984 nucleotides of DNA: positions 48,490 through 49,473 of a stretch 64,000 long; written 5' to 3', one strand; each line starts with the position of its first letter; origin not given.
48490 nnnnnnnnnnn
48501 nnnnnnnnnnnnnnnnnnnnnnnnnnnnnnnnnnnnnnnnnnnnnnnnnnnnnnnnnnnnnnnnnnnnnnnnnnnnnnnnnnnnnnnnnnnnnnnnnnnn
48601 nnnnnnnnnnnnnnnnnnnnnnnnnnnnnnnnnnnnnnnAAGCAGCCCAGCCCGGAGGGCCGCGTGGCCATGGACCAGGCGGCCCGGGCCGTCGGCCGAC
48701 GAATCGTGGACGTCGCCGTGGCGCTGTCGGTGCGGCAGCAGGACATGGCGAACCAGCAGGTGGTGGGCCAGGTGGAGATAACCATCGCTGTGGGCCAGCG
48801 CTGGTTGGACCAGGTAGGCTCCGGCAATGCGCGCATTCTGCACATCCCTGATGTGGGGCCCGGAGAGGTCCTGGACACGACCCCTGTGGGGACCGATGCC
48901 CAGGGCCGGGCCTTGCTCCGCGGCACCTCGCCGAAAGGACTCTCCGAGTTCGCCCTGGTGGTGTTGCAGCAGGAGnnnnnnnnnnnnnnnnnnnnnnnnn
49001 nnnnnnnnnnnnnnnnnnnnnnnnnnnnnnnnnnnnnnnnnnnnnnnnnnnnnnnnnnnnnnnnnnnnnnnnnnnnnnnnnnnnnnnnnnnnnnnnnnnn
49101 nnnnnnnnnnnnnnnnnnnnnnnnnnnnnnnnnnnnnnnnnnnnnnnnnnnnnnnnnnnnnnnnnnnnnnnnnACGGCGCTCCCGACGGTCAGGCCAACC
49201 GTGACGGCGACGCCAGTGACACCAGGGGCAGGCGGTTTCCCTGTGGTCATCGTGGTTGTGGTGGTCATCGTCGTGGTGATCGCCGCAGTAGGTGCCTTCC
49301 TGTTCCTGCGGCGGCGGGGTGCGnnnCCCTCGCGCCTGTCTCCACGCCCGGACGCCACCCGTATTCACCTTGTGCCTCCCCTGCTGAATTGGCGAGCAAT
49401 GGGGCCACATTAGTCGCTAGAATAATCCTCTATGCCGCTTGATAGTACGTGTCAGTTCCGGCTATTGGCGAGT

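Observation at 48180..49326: Archaeal-style C-terminal architecture on protein 2: pre-PGF-like domain, Pro/Thr linker, GGF-TM-RRR tail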

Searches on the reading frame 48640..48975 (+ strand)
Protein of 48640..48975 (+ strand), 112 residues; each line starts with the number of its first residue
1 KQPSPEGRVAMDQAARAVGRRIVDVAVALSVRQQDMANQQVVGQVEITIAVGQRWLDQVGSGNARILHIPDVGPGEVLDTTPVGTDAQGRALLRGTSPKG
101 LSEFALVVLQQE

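Call 75: predict_structure(alignment_id=A6)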
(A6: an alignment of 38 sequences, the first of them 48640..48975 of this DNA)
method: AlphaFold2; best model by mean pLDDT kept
length: 112 residues; sequences in the alignment: 38
mean_pLDDT: 93.1   pTM: 0.85
mean pLDDT of the five models: 93.1, 92.1, 92.0, 91.9, 90.9
residues with pLDDT >= 90: 88; 70-90: 20; 50-70: 4; < 50: 0
segments of 3 or more residues with pLDDT < 50: none
pLDDT, mean of each block of 10 residues (from residue 1): 91 97 96 74 90 98 97 94 98 95 96 92
secondary structure, 60 per line:
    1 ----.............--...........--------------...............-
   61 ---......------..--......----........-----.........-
elements in order: H5-17 E20-30 E45-52 H53-59 E64-69 E80-85 E90-97 E103-111

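Call 77: fold_search(model_id=the predicted structure, library=pdb)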
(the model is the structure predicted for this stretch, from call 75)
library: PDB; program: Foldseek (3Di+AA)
matches with E <= 10: 622; with E <= 0.001: 0
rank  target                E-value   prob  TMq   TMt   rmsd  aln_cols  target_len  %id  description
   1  3oc8                  6.6e-02  0.92  0.36  0.31   9.3        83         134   11  Crystal Structure of the C-terminal Domain of the Vibrio cholerae soluble colonization factor TcpF (released 2011-04-20)
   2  8ram_O                1.2e-01  0.69  0.38  0.09   9.6       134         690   10  Structure of Sen1 bound RNA Polymerase II pre-termination complex (released 2024-10-30)
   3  3vmp                  1.7e-01  0.90  0.39  0.09   4.1        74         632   18  Crystal structure of dextranase from Streptococcus mutans in complex with 4,5-epoxypentyl alpha-D-glucopyranoside (released 2012-02-15)
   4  6moi_B                1.7e-01  0.66  0.34  0.20  10.5        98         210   14  Dimeric DARPin C_angle_R5 complex with EpoR (released 2019-06-05)
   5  1o7d_C                1.8e-01  0.47  0.35  0.28   9.3       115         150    9  The structure of the bovine lysosomal a-mannosidase suggests a novel mechanism for low pH activation (released 2003-03-20)
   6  3vmn                  1.9e-01  0.66  0.35  0.08   7.9        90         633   14  Crystal structure of dextranase from Streptococcus mutans (released 2012-02-15)
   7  2q7a_A                2.3e-01  0.44  0.31  0.24  12.7        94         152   14  Crystal structure of the cell surface heme transfer protein Shp (released 2007-09-18)
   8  9m0b_B                2.4e-01  0.25  0.32  0.07  16.0       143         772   15  Crystal structure of alpha-agarase AGA from Catenovulum maritimum (released 2026-03-04)
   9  1cn4_A                2.7e-01  0.75  0.40  0.23  10.9        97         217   12  ERYTHROPOIETIN COMPLEXED WITH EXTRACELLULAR DOMAINS OF ERYTHROPOIETIN RECEPTOR (released 1999-08-11)
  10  3wnp_A                3.0e-01  0.75  0.38  0.08   3.5        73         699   22  D308A, F268V, D469Y, A513V, and Y515S quintuple mutant of Bacillus circulans T-3040 cycloisomaltooligosaccharide gluca (released 2014-02-05)
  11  3wnn_A                3.2e-01  0.69  0.37  0.07   3.5        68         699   24  D308A mutant of Bacillus circulans T-3040 cycloisomaltooligosaccharide glucanotransferase complexed with isomaltooctao (released 2014-02-05)
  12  3wno_A                3.3e-01  0.38  0.31  0.07   4.6        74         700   22  D308A mutant of Bacillus circulans T-3040 cycloisomaltooligosaccharide glucanotransferase complexed with cycloisomalto (released 2014-02-05)
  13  1ern_A                3.3e-01  0.33  0.37  0.23  10.6       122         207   11  NATIVE STRUCTURE OF THE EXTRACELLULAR DOMAIN OF ERYTHROPOIETIN (EPO) RECEPTOR [EBP] (released 2000-01-07)
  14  8vvm_I                3.7e-01  0.47  0.35  0.21  10.0        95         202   15  Structure of FabS1CE1-EPR1-1 in complex with the erythropoietin receptor (released 2024-07-10)
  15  8v3q_A                3.7e-01  0.30  0.32  0.10  11.2       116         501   14  Structure of CCP5 class1 (released 2024-07-17)
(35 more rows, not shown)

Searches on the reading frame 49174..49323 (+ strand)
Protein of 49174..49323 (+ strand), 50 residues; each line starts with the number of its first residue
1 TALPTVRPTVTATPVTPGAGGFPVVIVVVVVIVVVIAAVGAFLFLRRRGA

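Call 21: search_protein_families(library=ncbifam, proteins=[window:49174-49323:+], max_evalue=10)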
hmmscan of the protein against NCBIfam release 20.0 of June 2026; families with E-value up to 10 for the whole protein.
seq(50 aa): 9 families
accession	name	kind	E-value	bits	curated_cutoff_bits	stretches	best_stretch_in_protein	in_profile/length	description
NF033507.3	Loki-CTERM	subfamily_domain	0.11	12.9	19.9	1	21-48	3-24/27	Loki-CTERM sorting domain-containing protein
NF051431.1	Rv0361_Cterm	subfamily_domain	0.16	12.1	37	1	20-48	3-31/140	Rv0361 family membrane protein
NF007692.0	PRK10370.1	equivalog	0.21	11.1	306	1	22-46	14-38/206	heme lyase NrfEFG subunit NrfG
NF004285.1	PRK05696.1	equivalog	0.28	10.9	179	1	25-46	22-43/171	flagellar basal body-associated protein FliL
TIGR01478.1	STEVOR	paralog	0.47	9.6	166.65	1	22-48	267-293/308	STEVOR family variant surface protein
TIGR04361.1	TrbK_Ti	equivalog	0.7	10.3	50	1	24-46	3-25/64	entry exclusion protein TrbK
NF058571.1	GVDTG_CTERM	domain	0.72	10.2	29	0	27-48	23-44/44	GVDTG sorting domain-containing protein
NF050118.1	aa3_CtaJ_Mycob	equivalog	1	9.8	43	1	25-49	5-29/80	aa3-type cytochrome oxidase subunit CtaJ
NF041738.1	GG_III-CTERM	domain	5.6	7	22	0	31-48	9-26/28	GGIII-like transmembrane region-containing protein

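Call 63: find_homologous_proteins(query=A5, max_evalue=10)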
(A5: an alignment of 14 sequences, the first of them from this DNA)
Query A5 (14 sequences) (46 aa, profile of the alignment): 11 proteins with E <= 10 among 8000 candidates.
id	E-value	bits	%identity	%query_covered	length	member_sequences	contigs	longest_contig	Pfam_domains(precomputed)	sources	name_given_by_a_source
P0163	1.0e-3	36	-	-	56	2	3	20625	-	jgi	jgi:hypothetical protein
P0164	1.1e-3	36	-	-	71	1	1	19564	-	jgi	jgi:hypothetical protein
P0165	8.0e-2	30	-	-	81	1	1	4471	-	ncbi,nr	ncbi:MAG: LPXTG cell wall anchor domain-containing protein [Lentisphaerae bacterium]|nr:LPXTG cell w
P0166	1.7e-1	29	50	43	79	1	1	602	-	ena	-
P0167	2.5e-1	29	-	-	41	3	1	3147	-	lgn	-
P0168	3.0e-1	28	38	17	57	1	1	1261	-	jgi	jgi:hypothetical protein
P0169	1.7e+0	26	-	-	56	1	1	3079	-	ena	-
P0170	3.0e+0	25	-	-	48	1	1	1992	-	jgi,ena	-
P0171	3.2e+0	25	-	-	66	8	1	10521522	-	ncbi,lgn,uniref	ncbi:hypothetical protein OG742_23045 [Streptomyces sp. NBC_00828]|uniref:hypothetical protein n=1 T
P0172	6.9e+0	24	60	30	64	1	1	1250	-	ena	-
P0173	7.9e+0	24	-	-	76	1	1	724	-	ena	-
